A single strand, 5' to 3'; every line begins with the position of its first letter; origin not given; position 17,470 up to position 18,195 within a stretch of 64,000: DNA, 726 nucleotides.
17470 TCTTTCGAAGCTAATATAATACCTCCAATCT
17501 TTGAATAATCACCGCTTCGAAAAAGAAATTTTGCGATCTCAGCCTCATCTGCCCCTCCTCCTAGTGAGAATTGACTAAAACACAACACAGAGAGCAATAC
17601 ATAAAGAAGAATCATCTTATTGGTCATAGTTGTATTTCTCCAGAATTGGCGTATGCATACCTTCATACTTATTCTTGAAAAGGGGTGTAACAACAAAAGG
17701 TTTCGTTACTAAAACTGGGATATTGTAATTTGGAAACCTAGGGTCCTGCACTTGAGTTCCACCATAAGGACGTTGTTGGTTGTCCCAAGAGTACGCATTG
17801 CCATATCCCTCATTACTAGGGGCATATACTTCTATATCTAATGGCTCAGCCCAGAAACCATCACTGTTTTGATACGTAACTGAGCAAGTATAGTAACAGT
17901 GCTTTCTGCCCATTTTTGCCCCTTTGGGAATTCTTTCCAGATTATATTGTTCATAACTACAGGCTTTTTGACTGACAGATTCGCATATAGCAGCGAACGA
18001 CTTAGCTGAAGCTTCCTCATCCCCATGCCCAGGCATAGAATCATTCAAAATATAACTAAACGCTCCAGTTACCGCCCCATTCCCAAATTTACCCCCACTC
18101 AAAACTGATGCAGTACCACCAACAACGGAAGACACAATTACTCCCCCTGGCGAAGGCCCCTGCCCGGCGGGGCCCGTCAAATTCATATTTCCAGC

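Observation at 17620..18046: Unassigned Cys-rich ~140-aa C-terminal toxin domain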

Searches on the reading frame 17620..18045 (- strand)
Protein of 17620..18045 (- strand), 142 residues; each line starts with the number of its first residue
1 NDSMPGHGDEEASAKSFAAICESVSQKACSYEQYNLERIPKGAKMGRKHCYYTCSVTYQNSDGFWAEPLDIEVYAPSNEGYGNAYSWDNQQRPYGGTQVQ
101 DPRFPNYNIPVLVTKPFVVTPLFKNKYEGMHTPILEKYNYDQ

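Call 5: search_protein_families(library=pfam, proteins=[window:17620-18045:-], max_evalue=0.1)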
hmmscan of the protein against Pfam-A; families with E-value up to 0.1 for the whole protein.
window:17620-18045:- (142 aa): 0 families

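Call 7: find_homologous_proteins(query=window:17620-18045:-, max_evalue=0.01)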
Query window:17620-18045:-: 2 candidates shared short words with the query, none scored E <= 0.01.

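Call 8: search_solved_structures(query=window:17620-18045:-, max_evalue=10, show_alignments=2)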
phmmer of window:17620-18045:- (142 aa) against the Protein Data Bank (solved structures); distinct sequences matched with E-value up to 10: 0.

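Call 9: search_protein_families(library=ncbifam, proteins=[window:17620-18045:-], max_evalue=1)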
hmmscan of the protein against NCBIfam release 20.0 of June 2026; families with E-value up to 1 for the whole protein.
window:17620-18045:- (142 aa): 1 family
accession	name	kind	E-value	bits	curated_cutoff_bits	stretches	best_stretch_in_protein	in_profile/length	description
NF041914.1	HVO_2523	equivalog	0.049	13.6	60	1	43-65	8-33/33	HVO_2523 family zinc finger protein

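Call 11: find_related_loci(query=window:17620-18045:-, collection=genome_contigs, flank=10000)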
Query window:17620-18045:- (142 aa) in genome_contigs; peptide patterns used: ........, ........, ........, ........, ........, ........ (x = any residue, [..] = any of these).
48 stretches matched a pattern, but none encodes a relative of the query by tblastn (E <= 1e-3).

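Call 13: search_dna_similar(query=window:17620-18045:-, collection=plasmids, mode=protein, max_evalue=1)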
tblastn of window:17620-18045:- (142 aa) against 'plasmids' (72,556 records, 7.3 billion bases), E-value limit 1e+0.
No match.

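Call 16: search_protein_representatives(protein=window:17620-18045:-)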
Query: 142 residues. Proteins with E-value up to 0.001 (for the whole library): 2; up to 1e-10: 1; up to 1e-30: 0. The best 2 are listed.
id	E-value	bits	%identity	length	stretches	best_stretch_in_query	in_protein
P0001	9.2e-18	80.9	47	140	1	20-130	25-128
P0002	3.2e-04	37.0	36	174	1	19-109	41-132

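Call 19: find_encoding_contigs(protein=P0001, flank=10000, max_places=6)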
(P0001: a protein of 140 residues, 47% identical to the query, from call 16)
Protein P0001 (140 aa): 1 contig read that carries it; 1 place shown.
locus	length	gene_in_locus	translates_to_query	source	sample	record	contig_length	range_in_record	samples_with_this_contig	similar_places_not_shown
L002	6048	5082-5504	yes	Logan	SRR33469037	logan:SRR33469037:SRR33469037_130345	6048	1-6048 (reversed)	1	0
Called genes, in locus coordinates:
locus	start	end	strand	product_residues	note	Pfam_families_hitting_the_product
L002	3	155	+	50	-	?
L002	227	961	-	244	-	-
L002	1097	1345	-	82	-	-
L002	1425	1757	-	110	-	PF13744:HTH_37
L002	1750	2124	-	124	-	PF05973:Gp49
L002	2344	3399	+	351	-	PF04245:NA37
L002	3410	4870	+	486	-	-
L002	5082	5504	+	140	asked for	-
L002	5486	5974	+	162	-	PF08238:Sel1 (weak)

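Call 20: find_encoding_contigs(protein=P0002, flank=10000, max_places=6)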
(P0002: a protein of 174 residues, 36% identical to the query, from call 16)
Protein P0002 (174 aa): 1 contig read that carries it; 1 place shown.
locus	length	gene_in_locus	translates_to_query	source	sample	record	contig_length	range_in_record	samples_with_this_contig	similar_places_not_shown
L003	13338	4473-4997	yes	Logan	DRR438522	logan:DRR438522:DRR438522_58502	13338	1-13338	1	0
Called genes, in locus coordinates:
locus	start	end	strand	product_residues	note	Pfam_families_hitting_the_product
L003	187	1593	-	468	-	PF10102:DUF2341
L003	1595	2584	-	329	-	-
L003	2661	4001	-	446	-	PF00069:Pkinase, PF07714:PK_Tyr_Ser-Thr, PF01636:APH (faint)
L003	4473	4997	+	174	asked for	-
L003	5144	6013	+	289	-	PF00753:Lactamase_B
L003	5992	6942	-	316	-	PF24400:DUF7544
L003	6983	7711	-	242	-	PF20260:PUA_4 (weak), PF04452:Methyltrans_RNA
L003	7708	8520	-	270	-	PF06325:PrmA, PF08241:Methyltransf_11 (faint), PF05175:MTS, PF13649:Methyltransf_25 (weak)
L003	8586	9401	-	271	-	-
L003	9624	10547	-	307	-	-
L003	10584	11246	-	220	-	PF00149:Metallophos, PF12850:Metallophos_2 (faint)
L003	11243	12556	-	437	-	PF00483:NTP_transferase, PF24894:Hexapep_GlmU, PF25084:LbH_EIF2B, PF25247:LbH_GLGC (weak)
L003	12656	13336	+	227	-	?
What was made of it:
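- P0002 has no immunity neighbour (call 20).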

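Call 23: find_homologous_proteins(query=A2, max_evalue=0.1)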
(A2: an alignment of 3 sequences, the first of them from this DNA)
Query A2 (3 sequences) (127 aa, profile of the alignment): 2 proteins with E <= 0.1 among 75 candidates.
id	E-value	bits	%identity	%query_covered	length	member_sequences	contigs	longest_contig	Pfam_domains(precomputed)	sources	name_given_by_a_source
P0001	3.2e-56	207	41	92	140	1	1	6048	-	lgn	-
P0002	1.0e-51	192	32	71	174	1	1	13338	-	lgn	-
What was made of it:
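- Tried and rejected: With the profile, only the two relatives already known (calls 7, 23).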

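Call 27: find_related_loci(query=A2, collection=genome_contigs, flank=10000)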
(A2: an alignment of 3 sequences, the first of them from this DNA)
Query A2 (127 aa) in genome_contigs; peptide patterns used: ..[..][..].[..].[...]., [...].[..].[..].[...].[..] (x = any residue, [..] = any of these).
26 stretches matched a pattern, but none encodes a relative of the query by tblastn (E <= 1e-3).

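Call 28: find_related_loci(query=A2, collection=metagenome_contigs, flank=10000)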
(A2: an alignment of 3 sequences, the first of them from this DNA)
Query A2 (127 aa) in metagenome_contigs; peptide patterns used: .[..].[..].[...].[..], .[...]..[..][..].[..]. (x = any residue, [..] = any of these).
281 stretches matched a pattern, but none encodes a relative of the query by tblastn (E <= 1e-3).

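Call 29: search_protein_families(library=pfam, proteins=[P0001, P0002, L002:5486-5971:+, L002:3410-4867:+], max_evalue=10)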
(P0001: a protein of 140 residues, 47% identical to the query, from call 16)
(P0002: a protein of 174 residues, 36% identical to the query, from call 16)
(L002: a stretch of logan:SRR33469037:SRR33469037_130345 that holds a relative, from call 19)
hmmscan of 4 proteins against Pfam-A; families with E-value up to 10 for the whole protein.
P0001 (140 aa): 0 families

P0002 (174 aa): 1 family
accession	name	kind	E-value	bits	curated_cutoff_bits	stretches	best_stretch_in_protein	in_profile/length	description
PF07117.17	DUF1373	-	0.12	14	28.9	1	6-90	9-78/145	Protein of unknown function (DUF1373)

L002:5486-5971:+ (162 aa): 6 families
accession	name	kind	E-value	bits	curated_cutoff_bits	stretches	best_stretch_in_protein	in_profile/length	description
PF08238.18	Sel1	-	1.5e-14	54.3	30.7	2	49-81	2-34/36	Sel1 repeat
PF06097.16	DUF945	-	0.0035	16.9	26.8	1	53-93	18-60/460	Bacterial protein of unknown function (DUF945)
PF23310.1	TPR_27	-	0.024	14.7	27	1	33-80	46-93/110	Plant tetratrico peptide repeats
PF13174.12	TPR_6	-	0.042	15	26.3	1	49-77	1-25/33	Tetratricopeptide repeat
PF13432.12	TPR_16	-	0.053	14.4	32.7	1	39-75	20-57/65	Tetratricopeptide repeat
PF15060.11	PPDFL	-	0.12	13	27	1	22-90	25-90/110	Differentiation and proliferation regulator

L002:3410-4867:+ (486 aa): 0 families
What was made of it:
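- On Papain-like / NlpC-P60 / Tae amidase toxins: No Pfam hit (calls 5, 29).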

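Call 33: predict_structure(alignment_id=A1)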
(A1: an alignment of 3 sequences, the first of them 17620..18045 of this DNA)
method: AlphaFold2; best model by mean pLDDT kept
length: 142 residues; sequences in the alignment: 3
mean_pLDDT: 60.9   pTM: 0.52
mean pLDDT of the five models: 60.9, 40.9, 39.6, 36.8, 35.2
residues with pLDDT >= 90: 0; 70-90: 44; 50-70: 72; < 50: 26
segments of 3 or more residues with pLDDT < 50: 1-15, 79-83
pLDDT, mean of each block of 10 residues (from residue 1): 35 57 75 54 59 77 76 65 56 62 66 57 52 63 54
secondary structure, 60 per line:
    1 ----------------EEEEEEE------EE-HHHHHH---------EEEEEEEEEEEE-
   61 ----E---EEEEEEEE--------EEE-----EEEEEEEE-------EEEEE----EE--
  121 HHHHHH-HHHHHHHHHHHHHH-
elements in order: E17-23 H33-38 E48-59 E69-76 E85-87 E93-100 E108-112 H121-126 H128-141
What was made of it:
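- The AF2 model is weak (pLDDT 60.9, one of five models; call 33).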

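Call 38: fold_search(model_id=the predicted structure, library=pdb)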
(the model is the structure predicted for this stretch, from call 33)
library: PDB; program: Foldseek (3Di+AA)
matches with E <= 10: 390; with E <= 0.001: 0
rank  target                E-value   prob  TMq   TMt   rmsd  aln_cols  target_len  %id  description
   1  7k1u                  3.6e-01  0.09  0.13  0.09  12.3       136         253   11  Crystal Structure of SrtB-anchored Collagen-binding Adhesin Fragment (residues 206-565) from Clostridioides difficile st (released 2021-10-20)
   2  7f5m_A                4.3e-01  0.11  0.20  0.20  15.9       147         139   12  Crystal structure of Sas5 YEATS domain in complex with H3K27bz peptide (released 2022-03-16)
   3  4iu2_B                6.6e-01  0.08  0.18  0.12  14.6       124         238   11  Cohesin-dockerin -X domain complex from Ruminococcus flavefacience (released 2013-04-24)
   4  4iu3_B                6.6e-01  0.07  0.16  0.11  14.6       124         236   15  Cohesin-dockerin -X domain complex from Ruminococcus flavefacience (released 2013-04-24)
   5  9b1d_I                6.9e-01  0.08  0.17  0.07  13.2       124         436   10  Cryo-EM structure of native SWR1 bound to DNA (composite structure) (released 2024-10-09)
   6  4iqh_B                9.5e-01  0.03  0.12  0.13  19.0       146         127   10  Crystal Structure Analysis of Dysferlin C2A variant 1 (C2Av1) (released 2013-12-18)
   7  7n3v_B                1.0e+00  0.04  0.13  0.08  17.5       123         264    6  Crystal structure of Mycobacterium smegmatis LmcA (released 2022-04-13)
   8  9dei_I                1.1e+00  0.13  0.21  0.17   9.8        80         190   18  Trypanosoma brucei mitochondrial RNA-editing catalytic complex 1, U-deletion (RECC1) (released 2026-01-21)
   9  6min_A                1.1e+00  0.06  0.20  0.20  15.5       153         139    7  Crystal structure of Taf14 YEATS domain G82A mutant in complex with histone H3K9cr (released 2018-11-14)
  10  6tlb_A                1.1e+00  0.03  0.13  0.11  17.8       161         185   11  Plasmodium falciparum lipocalin (PF3D7_0925900) (released 2020-06-24)
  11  2rsp_A                1.1e+00  0.12  0.19  0.22  10.2        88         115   11  STRUCTURE OF THE ASPARTIC PROTEASE FROM ROUS SARCOMA RETROVIRUS REFINED AT 2 ANGSTROMS RESOLUTION (released 1989-10-17)
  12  3qrl                  1.2e+00  0.06  0.19  0.20  16.1       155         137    9  Crystal Structure of the Taf14 YEATS domain (released 2012-02-29)
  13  6m2w_A                1.2e+00  0.03  0.13  0.01  18.1       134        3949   14  Structure of RyR1 (Ca2+/Caffeine/ATP/CaM1234/CHL) (released 2020-09-02)
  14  1s18_B                1.2e+00  0.08  0.19  0.11  12.3       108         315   11  Structure and protein design of human apyrase (released 2004-03-16)
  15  6miq_A                1.2e+00  0.05  0.18  0.18  15.8       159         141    8  Crystal structure of Taf14 YEATS domain in complex with histone H3K9bu (released 2018-11-14)
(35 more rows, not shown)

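Call 44: predict_structure(alignment_id=A3)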
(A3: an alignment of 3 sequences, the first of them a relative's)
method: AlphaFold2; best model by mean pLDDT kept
length: 140 residues; sequences in the alignment: 3
mean_pLDDT: 47.5   pTM: 0.39
mean pLDDT of the five models: 47.5, 46.9, 41.7, 39.7, 39.7
residues with pLDDT >= 90: 0; 70-90: 0; 50-70: 70; < 50: 70
segments of 3 or more residues with pLDDT < 50: 1-20, 31-36, 74-82, 96-99, 105-113, 118-127
pLDDT, mean of each block of 10 residues (from residue 1): 24 29 57 48 49 60 62 43 49 49 46 49 46 53
secondary structure, 60 per line:
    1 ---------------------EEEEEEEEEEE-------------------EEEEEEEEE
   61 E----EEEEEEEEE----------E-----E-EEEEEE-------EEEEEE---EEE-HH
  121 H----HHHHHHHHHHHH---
elements in order: E22-32 E52-61 E66-74 E93-98 E106-111 E115-117 H126-137
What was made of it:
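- Tried and rejected: AF2 with a three-sequence alignment gave pLDDT 60.9 for the window tail and 47.5 for P0001 (calls 33, 44).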

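Call 47: search_solved_structures(query=A2, max_evalue=10, show_alignments=2)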
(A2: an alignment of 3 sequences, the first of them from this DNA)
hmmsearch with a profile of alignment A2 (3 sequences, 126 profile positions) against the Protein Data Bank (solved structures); distinct sequences matched with E-value up to 10: 0.
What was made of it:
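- Tried and rejected: No hits at E<=10 (calls 8, 47).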

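Call 58: fold_search(model_id=the predicted structure, library=viral)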
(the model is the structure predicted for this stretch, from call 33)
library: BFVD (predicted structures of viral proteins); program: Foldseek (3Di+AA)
matches with E <= 10: 596; with E <= 0.001: 0
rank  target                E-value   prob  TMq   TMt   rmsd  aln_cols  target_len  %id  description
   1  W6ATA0                9.4e-02  0.25  0.20  0.04  12.3       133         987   12  (no name in the UniProt tables at hand)
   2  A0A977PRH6            1.7e-01  0.10  0.15  0.10  13.4       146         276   13  (no name in the UniProt tables at hand)
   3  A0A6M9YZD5            2.1e-01  0.35  0.19  0.04   6.4        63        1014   19  (no name in the UniProt tables at hand)
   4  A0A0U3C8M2            2.7e-01  0.08  0.15  0.07  17.7       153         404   10  Uncharacterized protein [Pseudomonas phage SM1]
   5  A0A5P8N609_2          3.2e-01  0.15  0.19  0.04  18.0       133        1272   14  (no name in the UniProt tables at hand)
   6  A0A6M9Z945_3          3.6e-01  0.20  0.24  0.04  17.9       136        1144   10  RNA-directed RNA polymerase (Fragment) [Riboviria sp.]
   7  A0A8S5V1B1            3.6e-01  0.14  0.21  0.24  14.2       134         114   10  Uncharacterized protein [Siphoviridae sp. ct3r22]
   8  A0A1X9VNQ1            3.8e-01  0.08  0.15  0.04  14.7       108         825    7  Uncharacterized protein [Mimivirus AB-566-O17]
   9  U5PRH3                4.2e-01  0.08  0.16  0.14  12.5       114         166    9  Uncharacterized protein [Cyanophage PP]
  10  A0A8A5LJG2            4.4e-01  0.25  0.28  0.30  13.3       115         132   11  (no name in the UniProt tables at hand)
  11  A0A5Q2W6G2            4.4e-01  0.08  0.14  0.13  15.0       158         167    8  (no name in the UniProt tables at hand)
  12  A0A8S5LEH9            4.4e-01  0.07  0.16  0.08  19.4       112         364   12  Uncharacterized protein [Myoviridae sp. ctBDS4]
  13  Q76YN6                4.9e-01  0.09  0.15  0.08  17.8       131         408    8  Uncharacterized protein [Aeromonas phage Aeh1]
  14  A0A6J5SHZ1            4.9e-01  0.07  0.14  0.15  15.2       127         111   11  Uncharacterized protein [uncultured Caudovirales phage]
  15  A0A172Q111            4.9e-01  0.06  0.16  0.07  16.6       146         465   16  Uncharacterized protein [Acinetobacter phage vB_AbaM_ME3]
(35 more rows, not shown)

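Call 67: find_related_loci(query=A2, collection=viral_contigs, flank=5000)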
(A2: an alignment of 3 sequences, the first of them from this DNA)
Query A2 (127 aa) in viral_contigs; peptide patterns used: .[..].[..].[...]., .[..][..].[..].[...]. (x = any residue, [..] = any of these).
63 stretches matched a pattern, but none encodes a relative of the query by tblastn (E <= 1e-3).
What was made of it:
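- Tried and rejected: GTDB genomes (twice), JGI metagenomes and IMG/VR with the tail or its profile, plus tblastn against plasmids: nothing (calls 11, 13, 27, 28, 67).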

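Call 72: search_protein_families(library=phrogs, proteins=[window:17620-18045:-, P0001, P0002], max_evalue=0.1)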
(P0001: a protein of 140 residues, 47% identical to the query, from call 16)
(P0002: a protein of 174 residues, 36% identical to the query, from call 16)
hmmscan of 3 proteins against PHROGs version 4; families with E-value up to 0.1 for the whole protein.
window:17620-18045:- (142 aa): 0 families

P0001 (140 aa): 0 families

P0002 (174 aa): 0 families

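Call 73: search_protein_families(library=padloc, proteins=[window:17620-18045:-, P0001, P0002], max_evalue=0.1)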
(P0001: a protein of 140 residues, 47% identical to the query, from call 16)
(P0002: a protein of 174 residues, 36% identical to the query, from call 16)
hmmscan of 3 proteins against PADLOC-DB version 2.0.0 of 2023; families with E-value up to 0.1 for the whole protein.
window:17620-18045:- (142 aa): 0 families

P0001 (140 aa): 0 families

P0002 (174 aa): 0 families
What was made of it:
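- Checked: PDB searches by sequence and by profile gave nothing (calls 5, 8, 9, 47, 72, 73).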
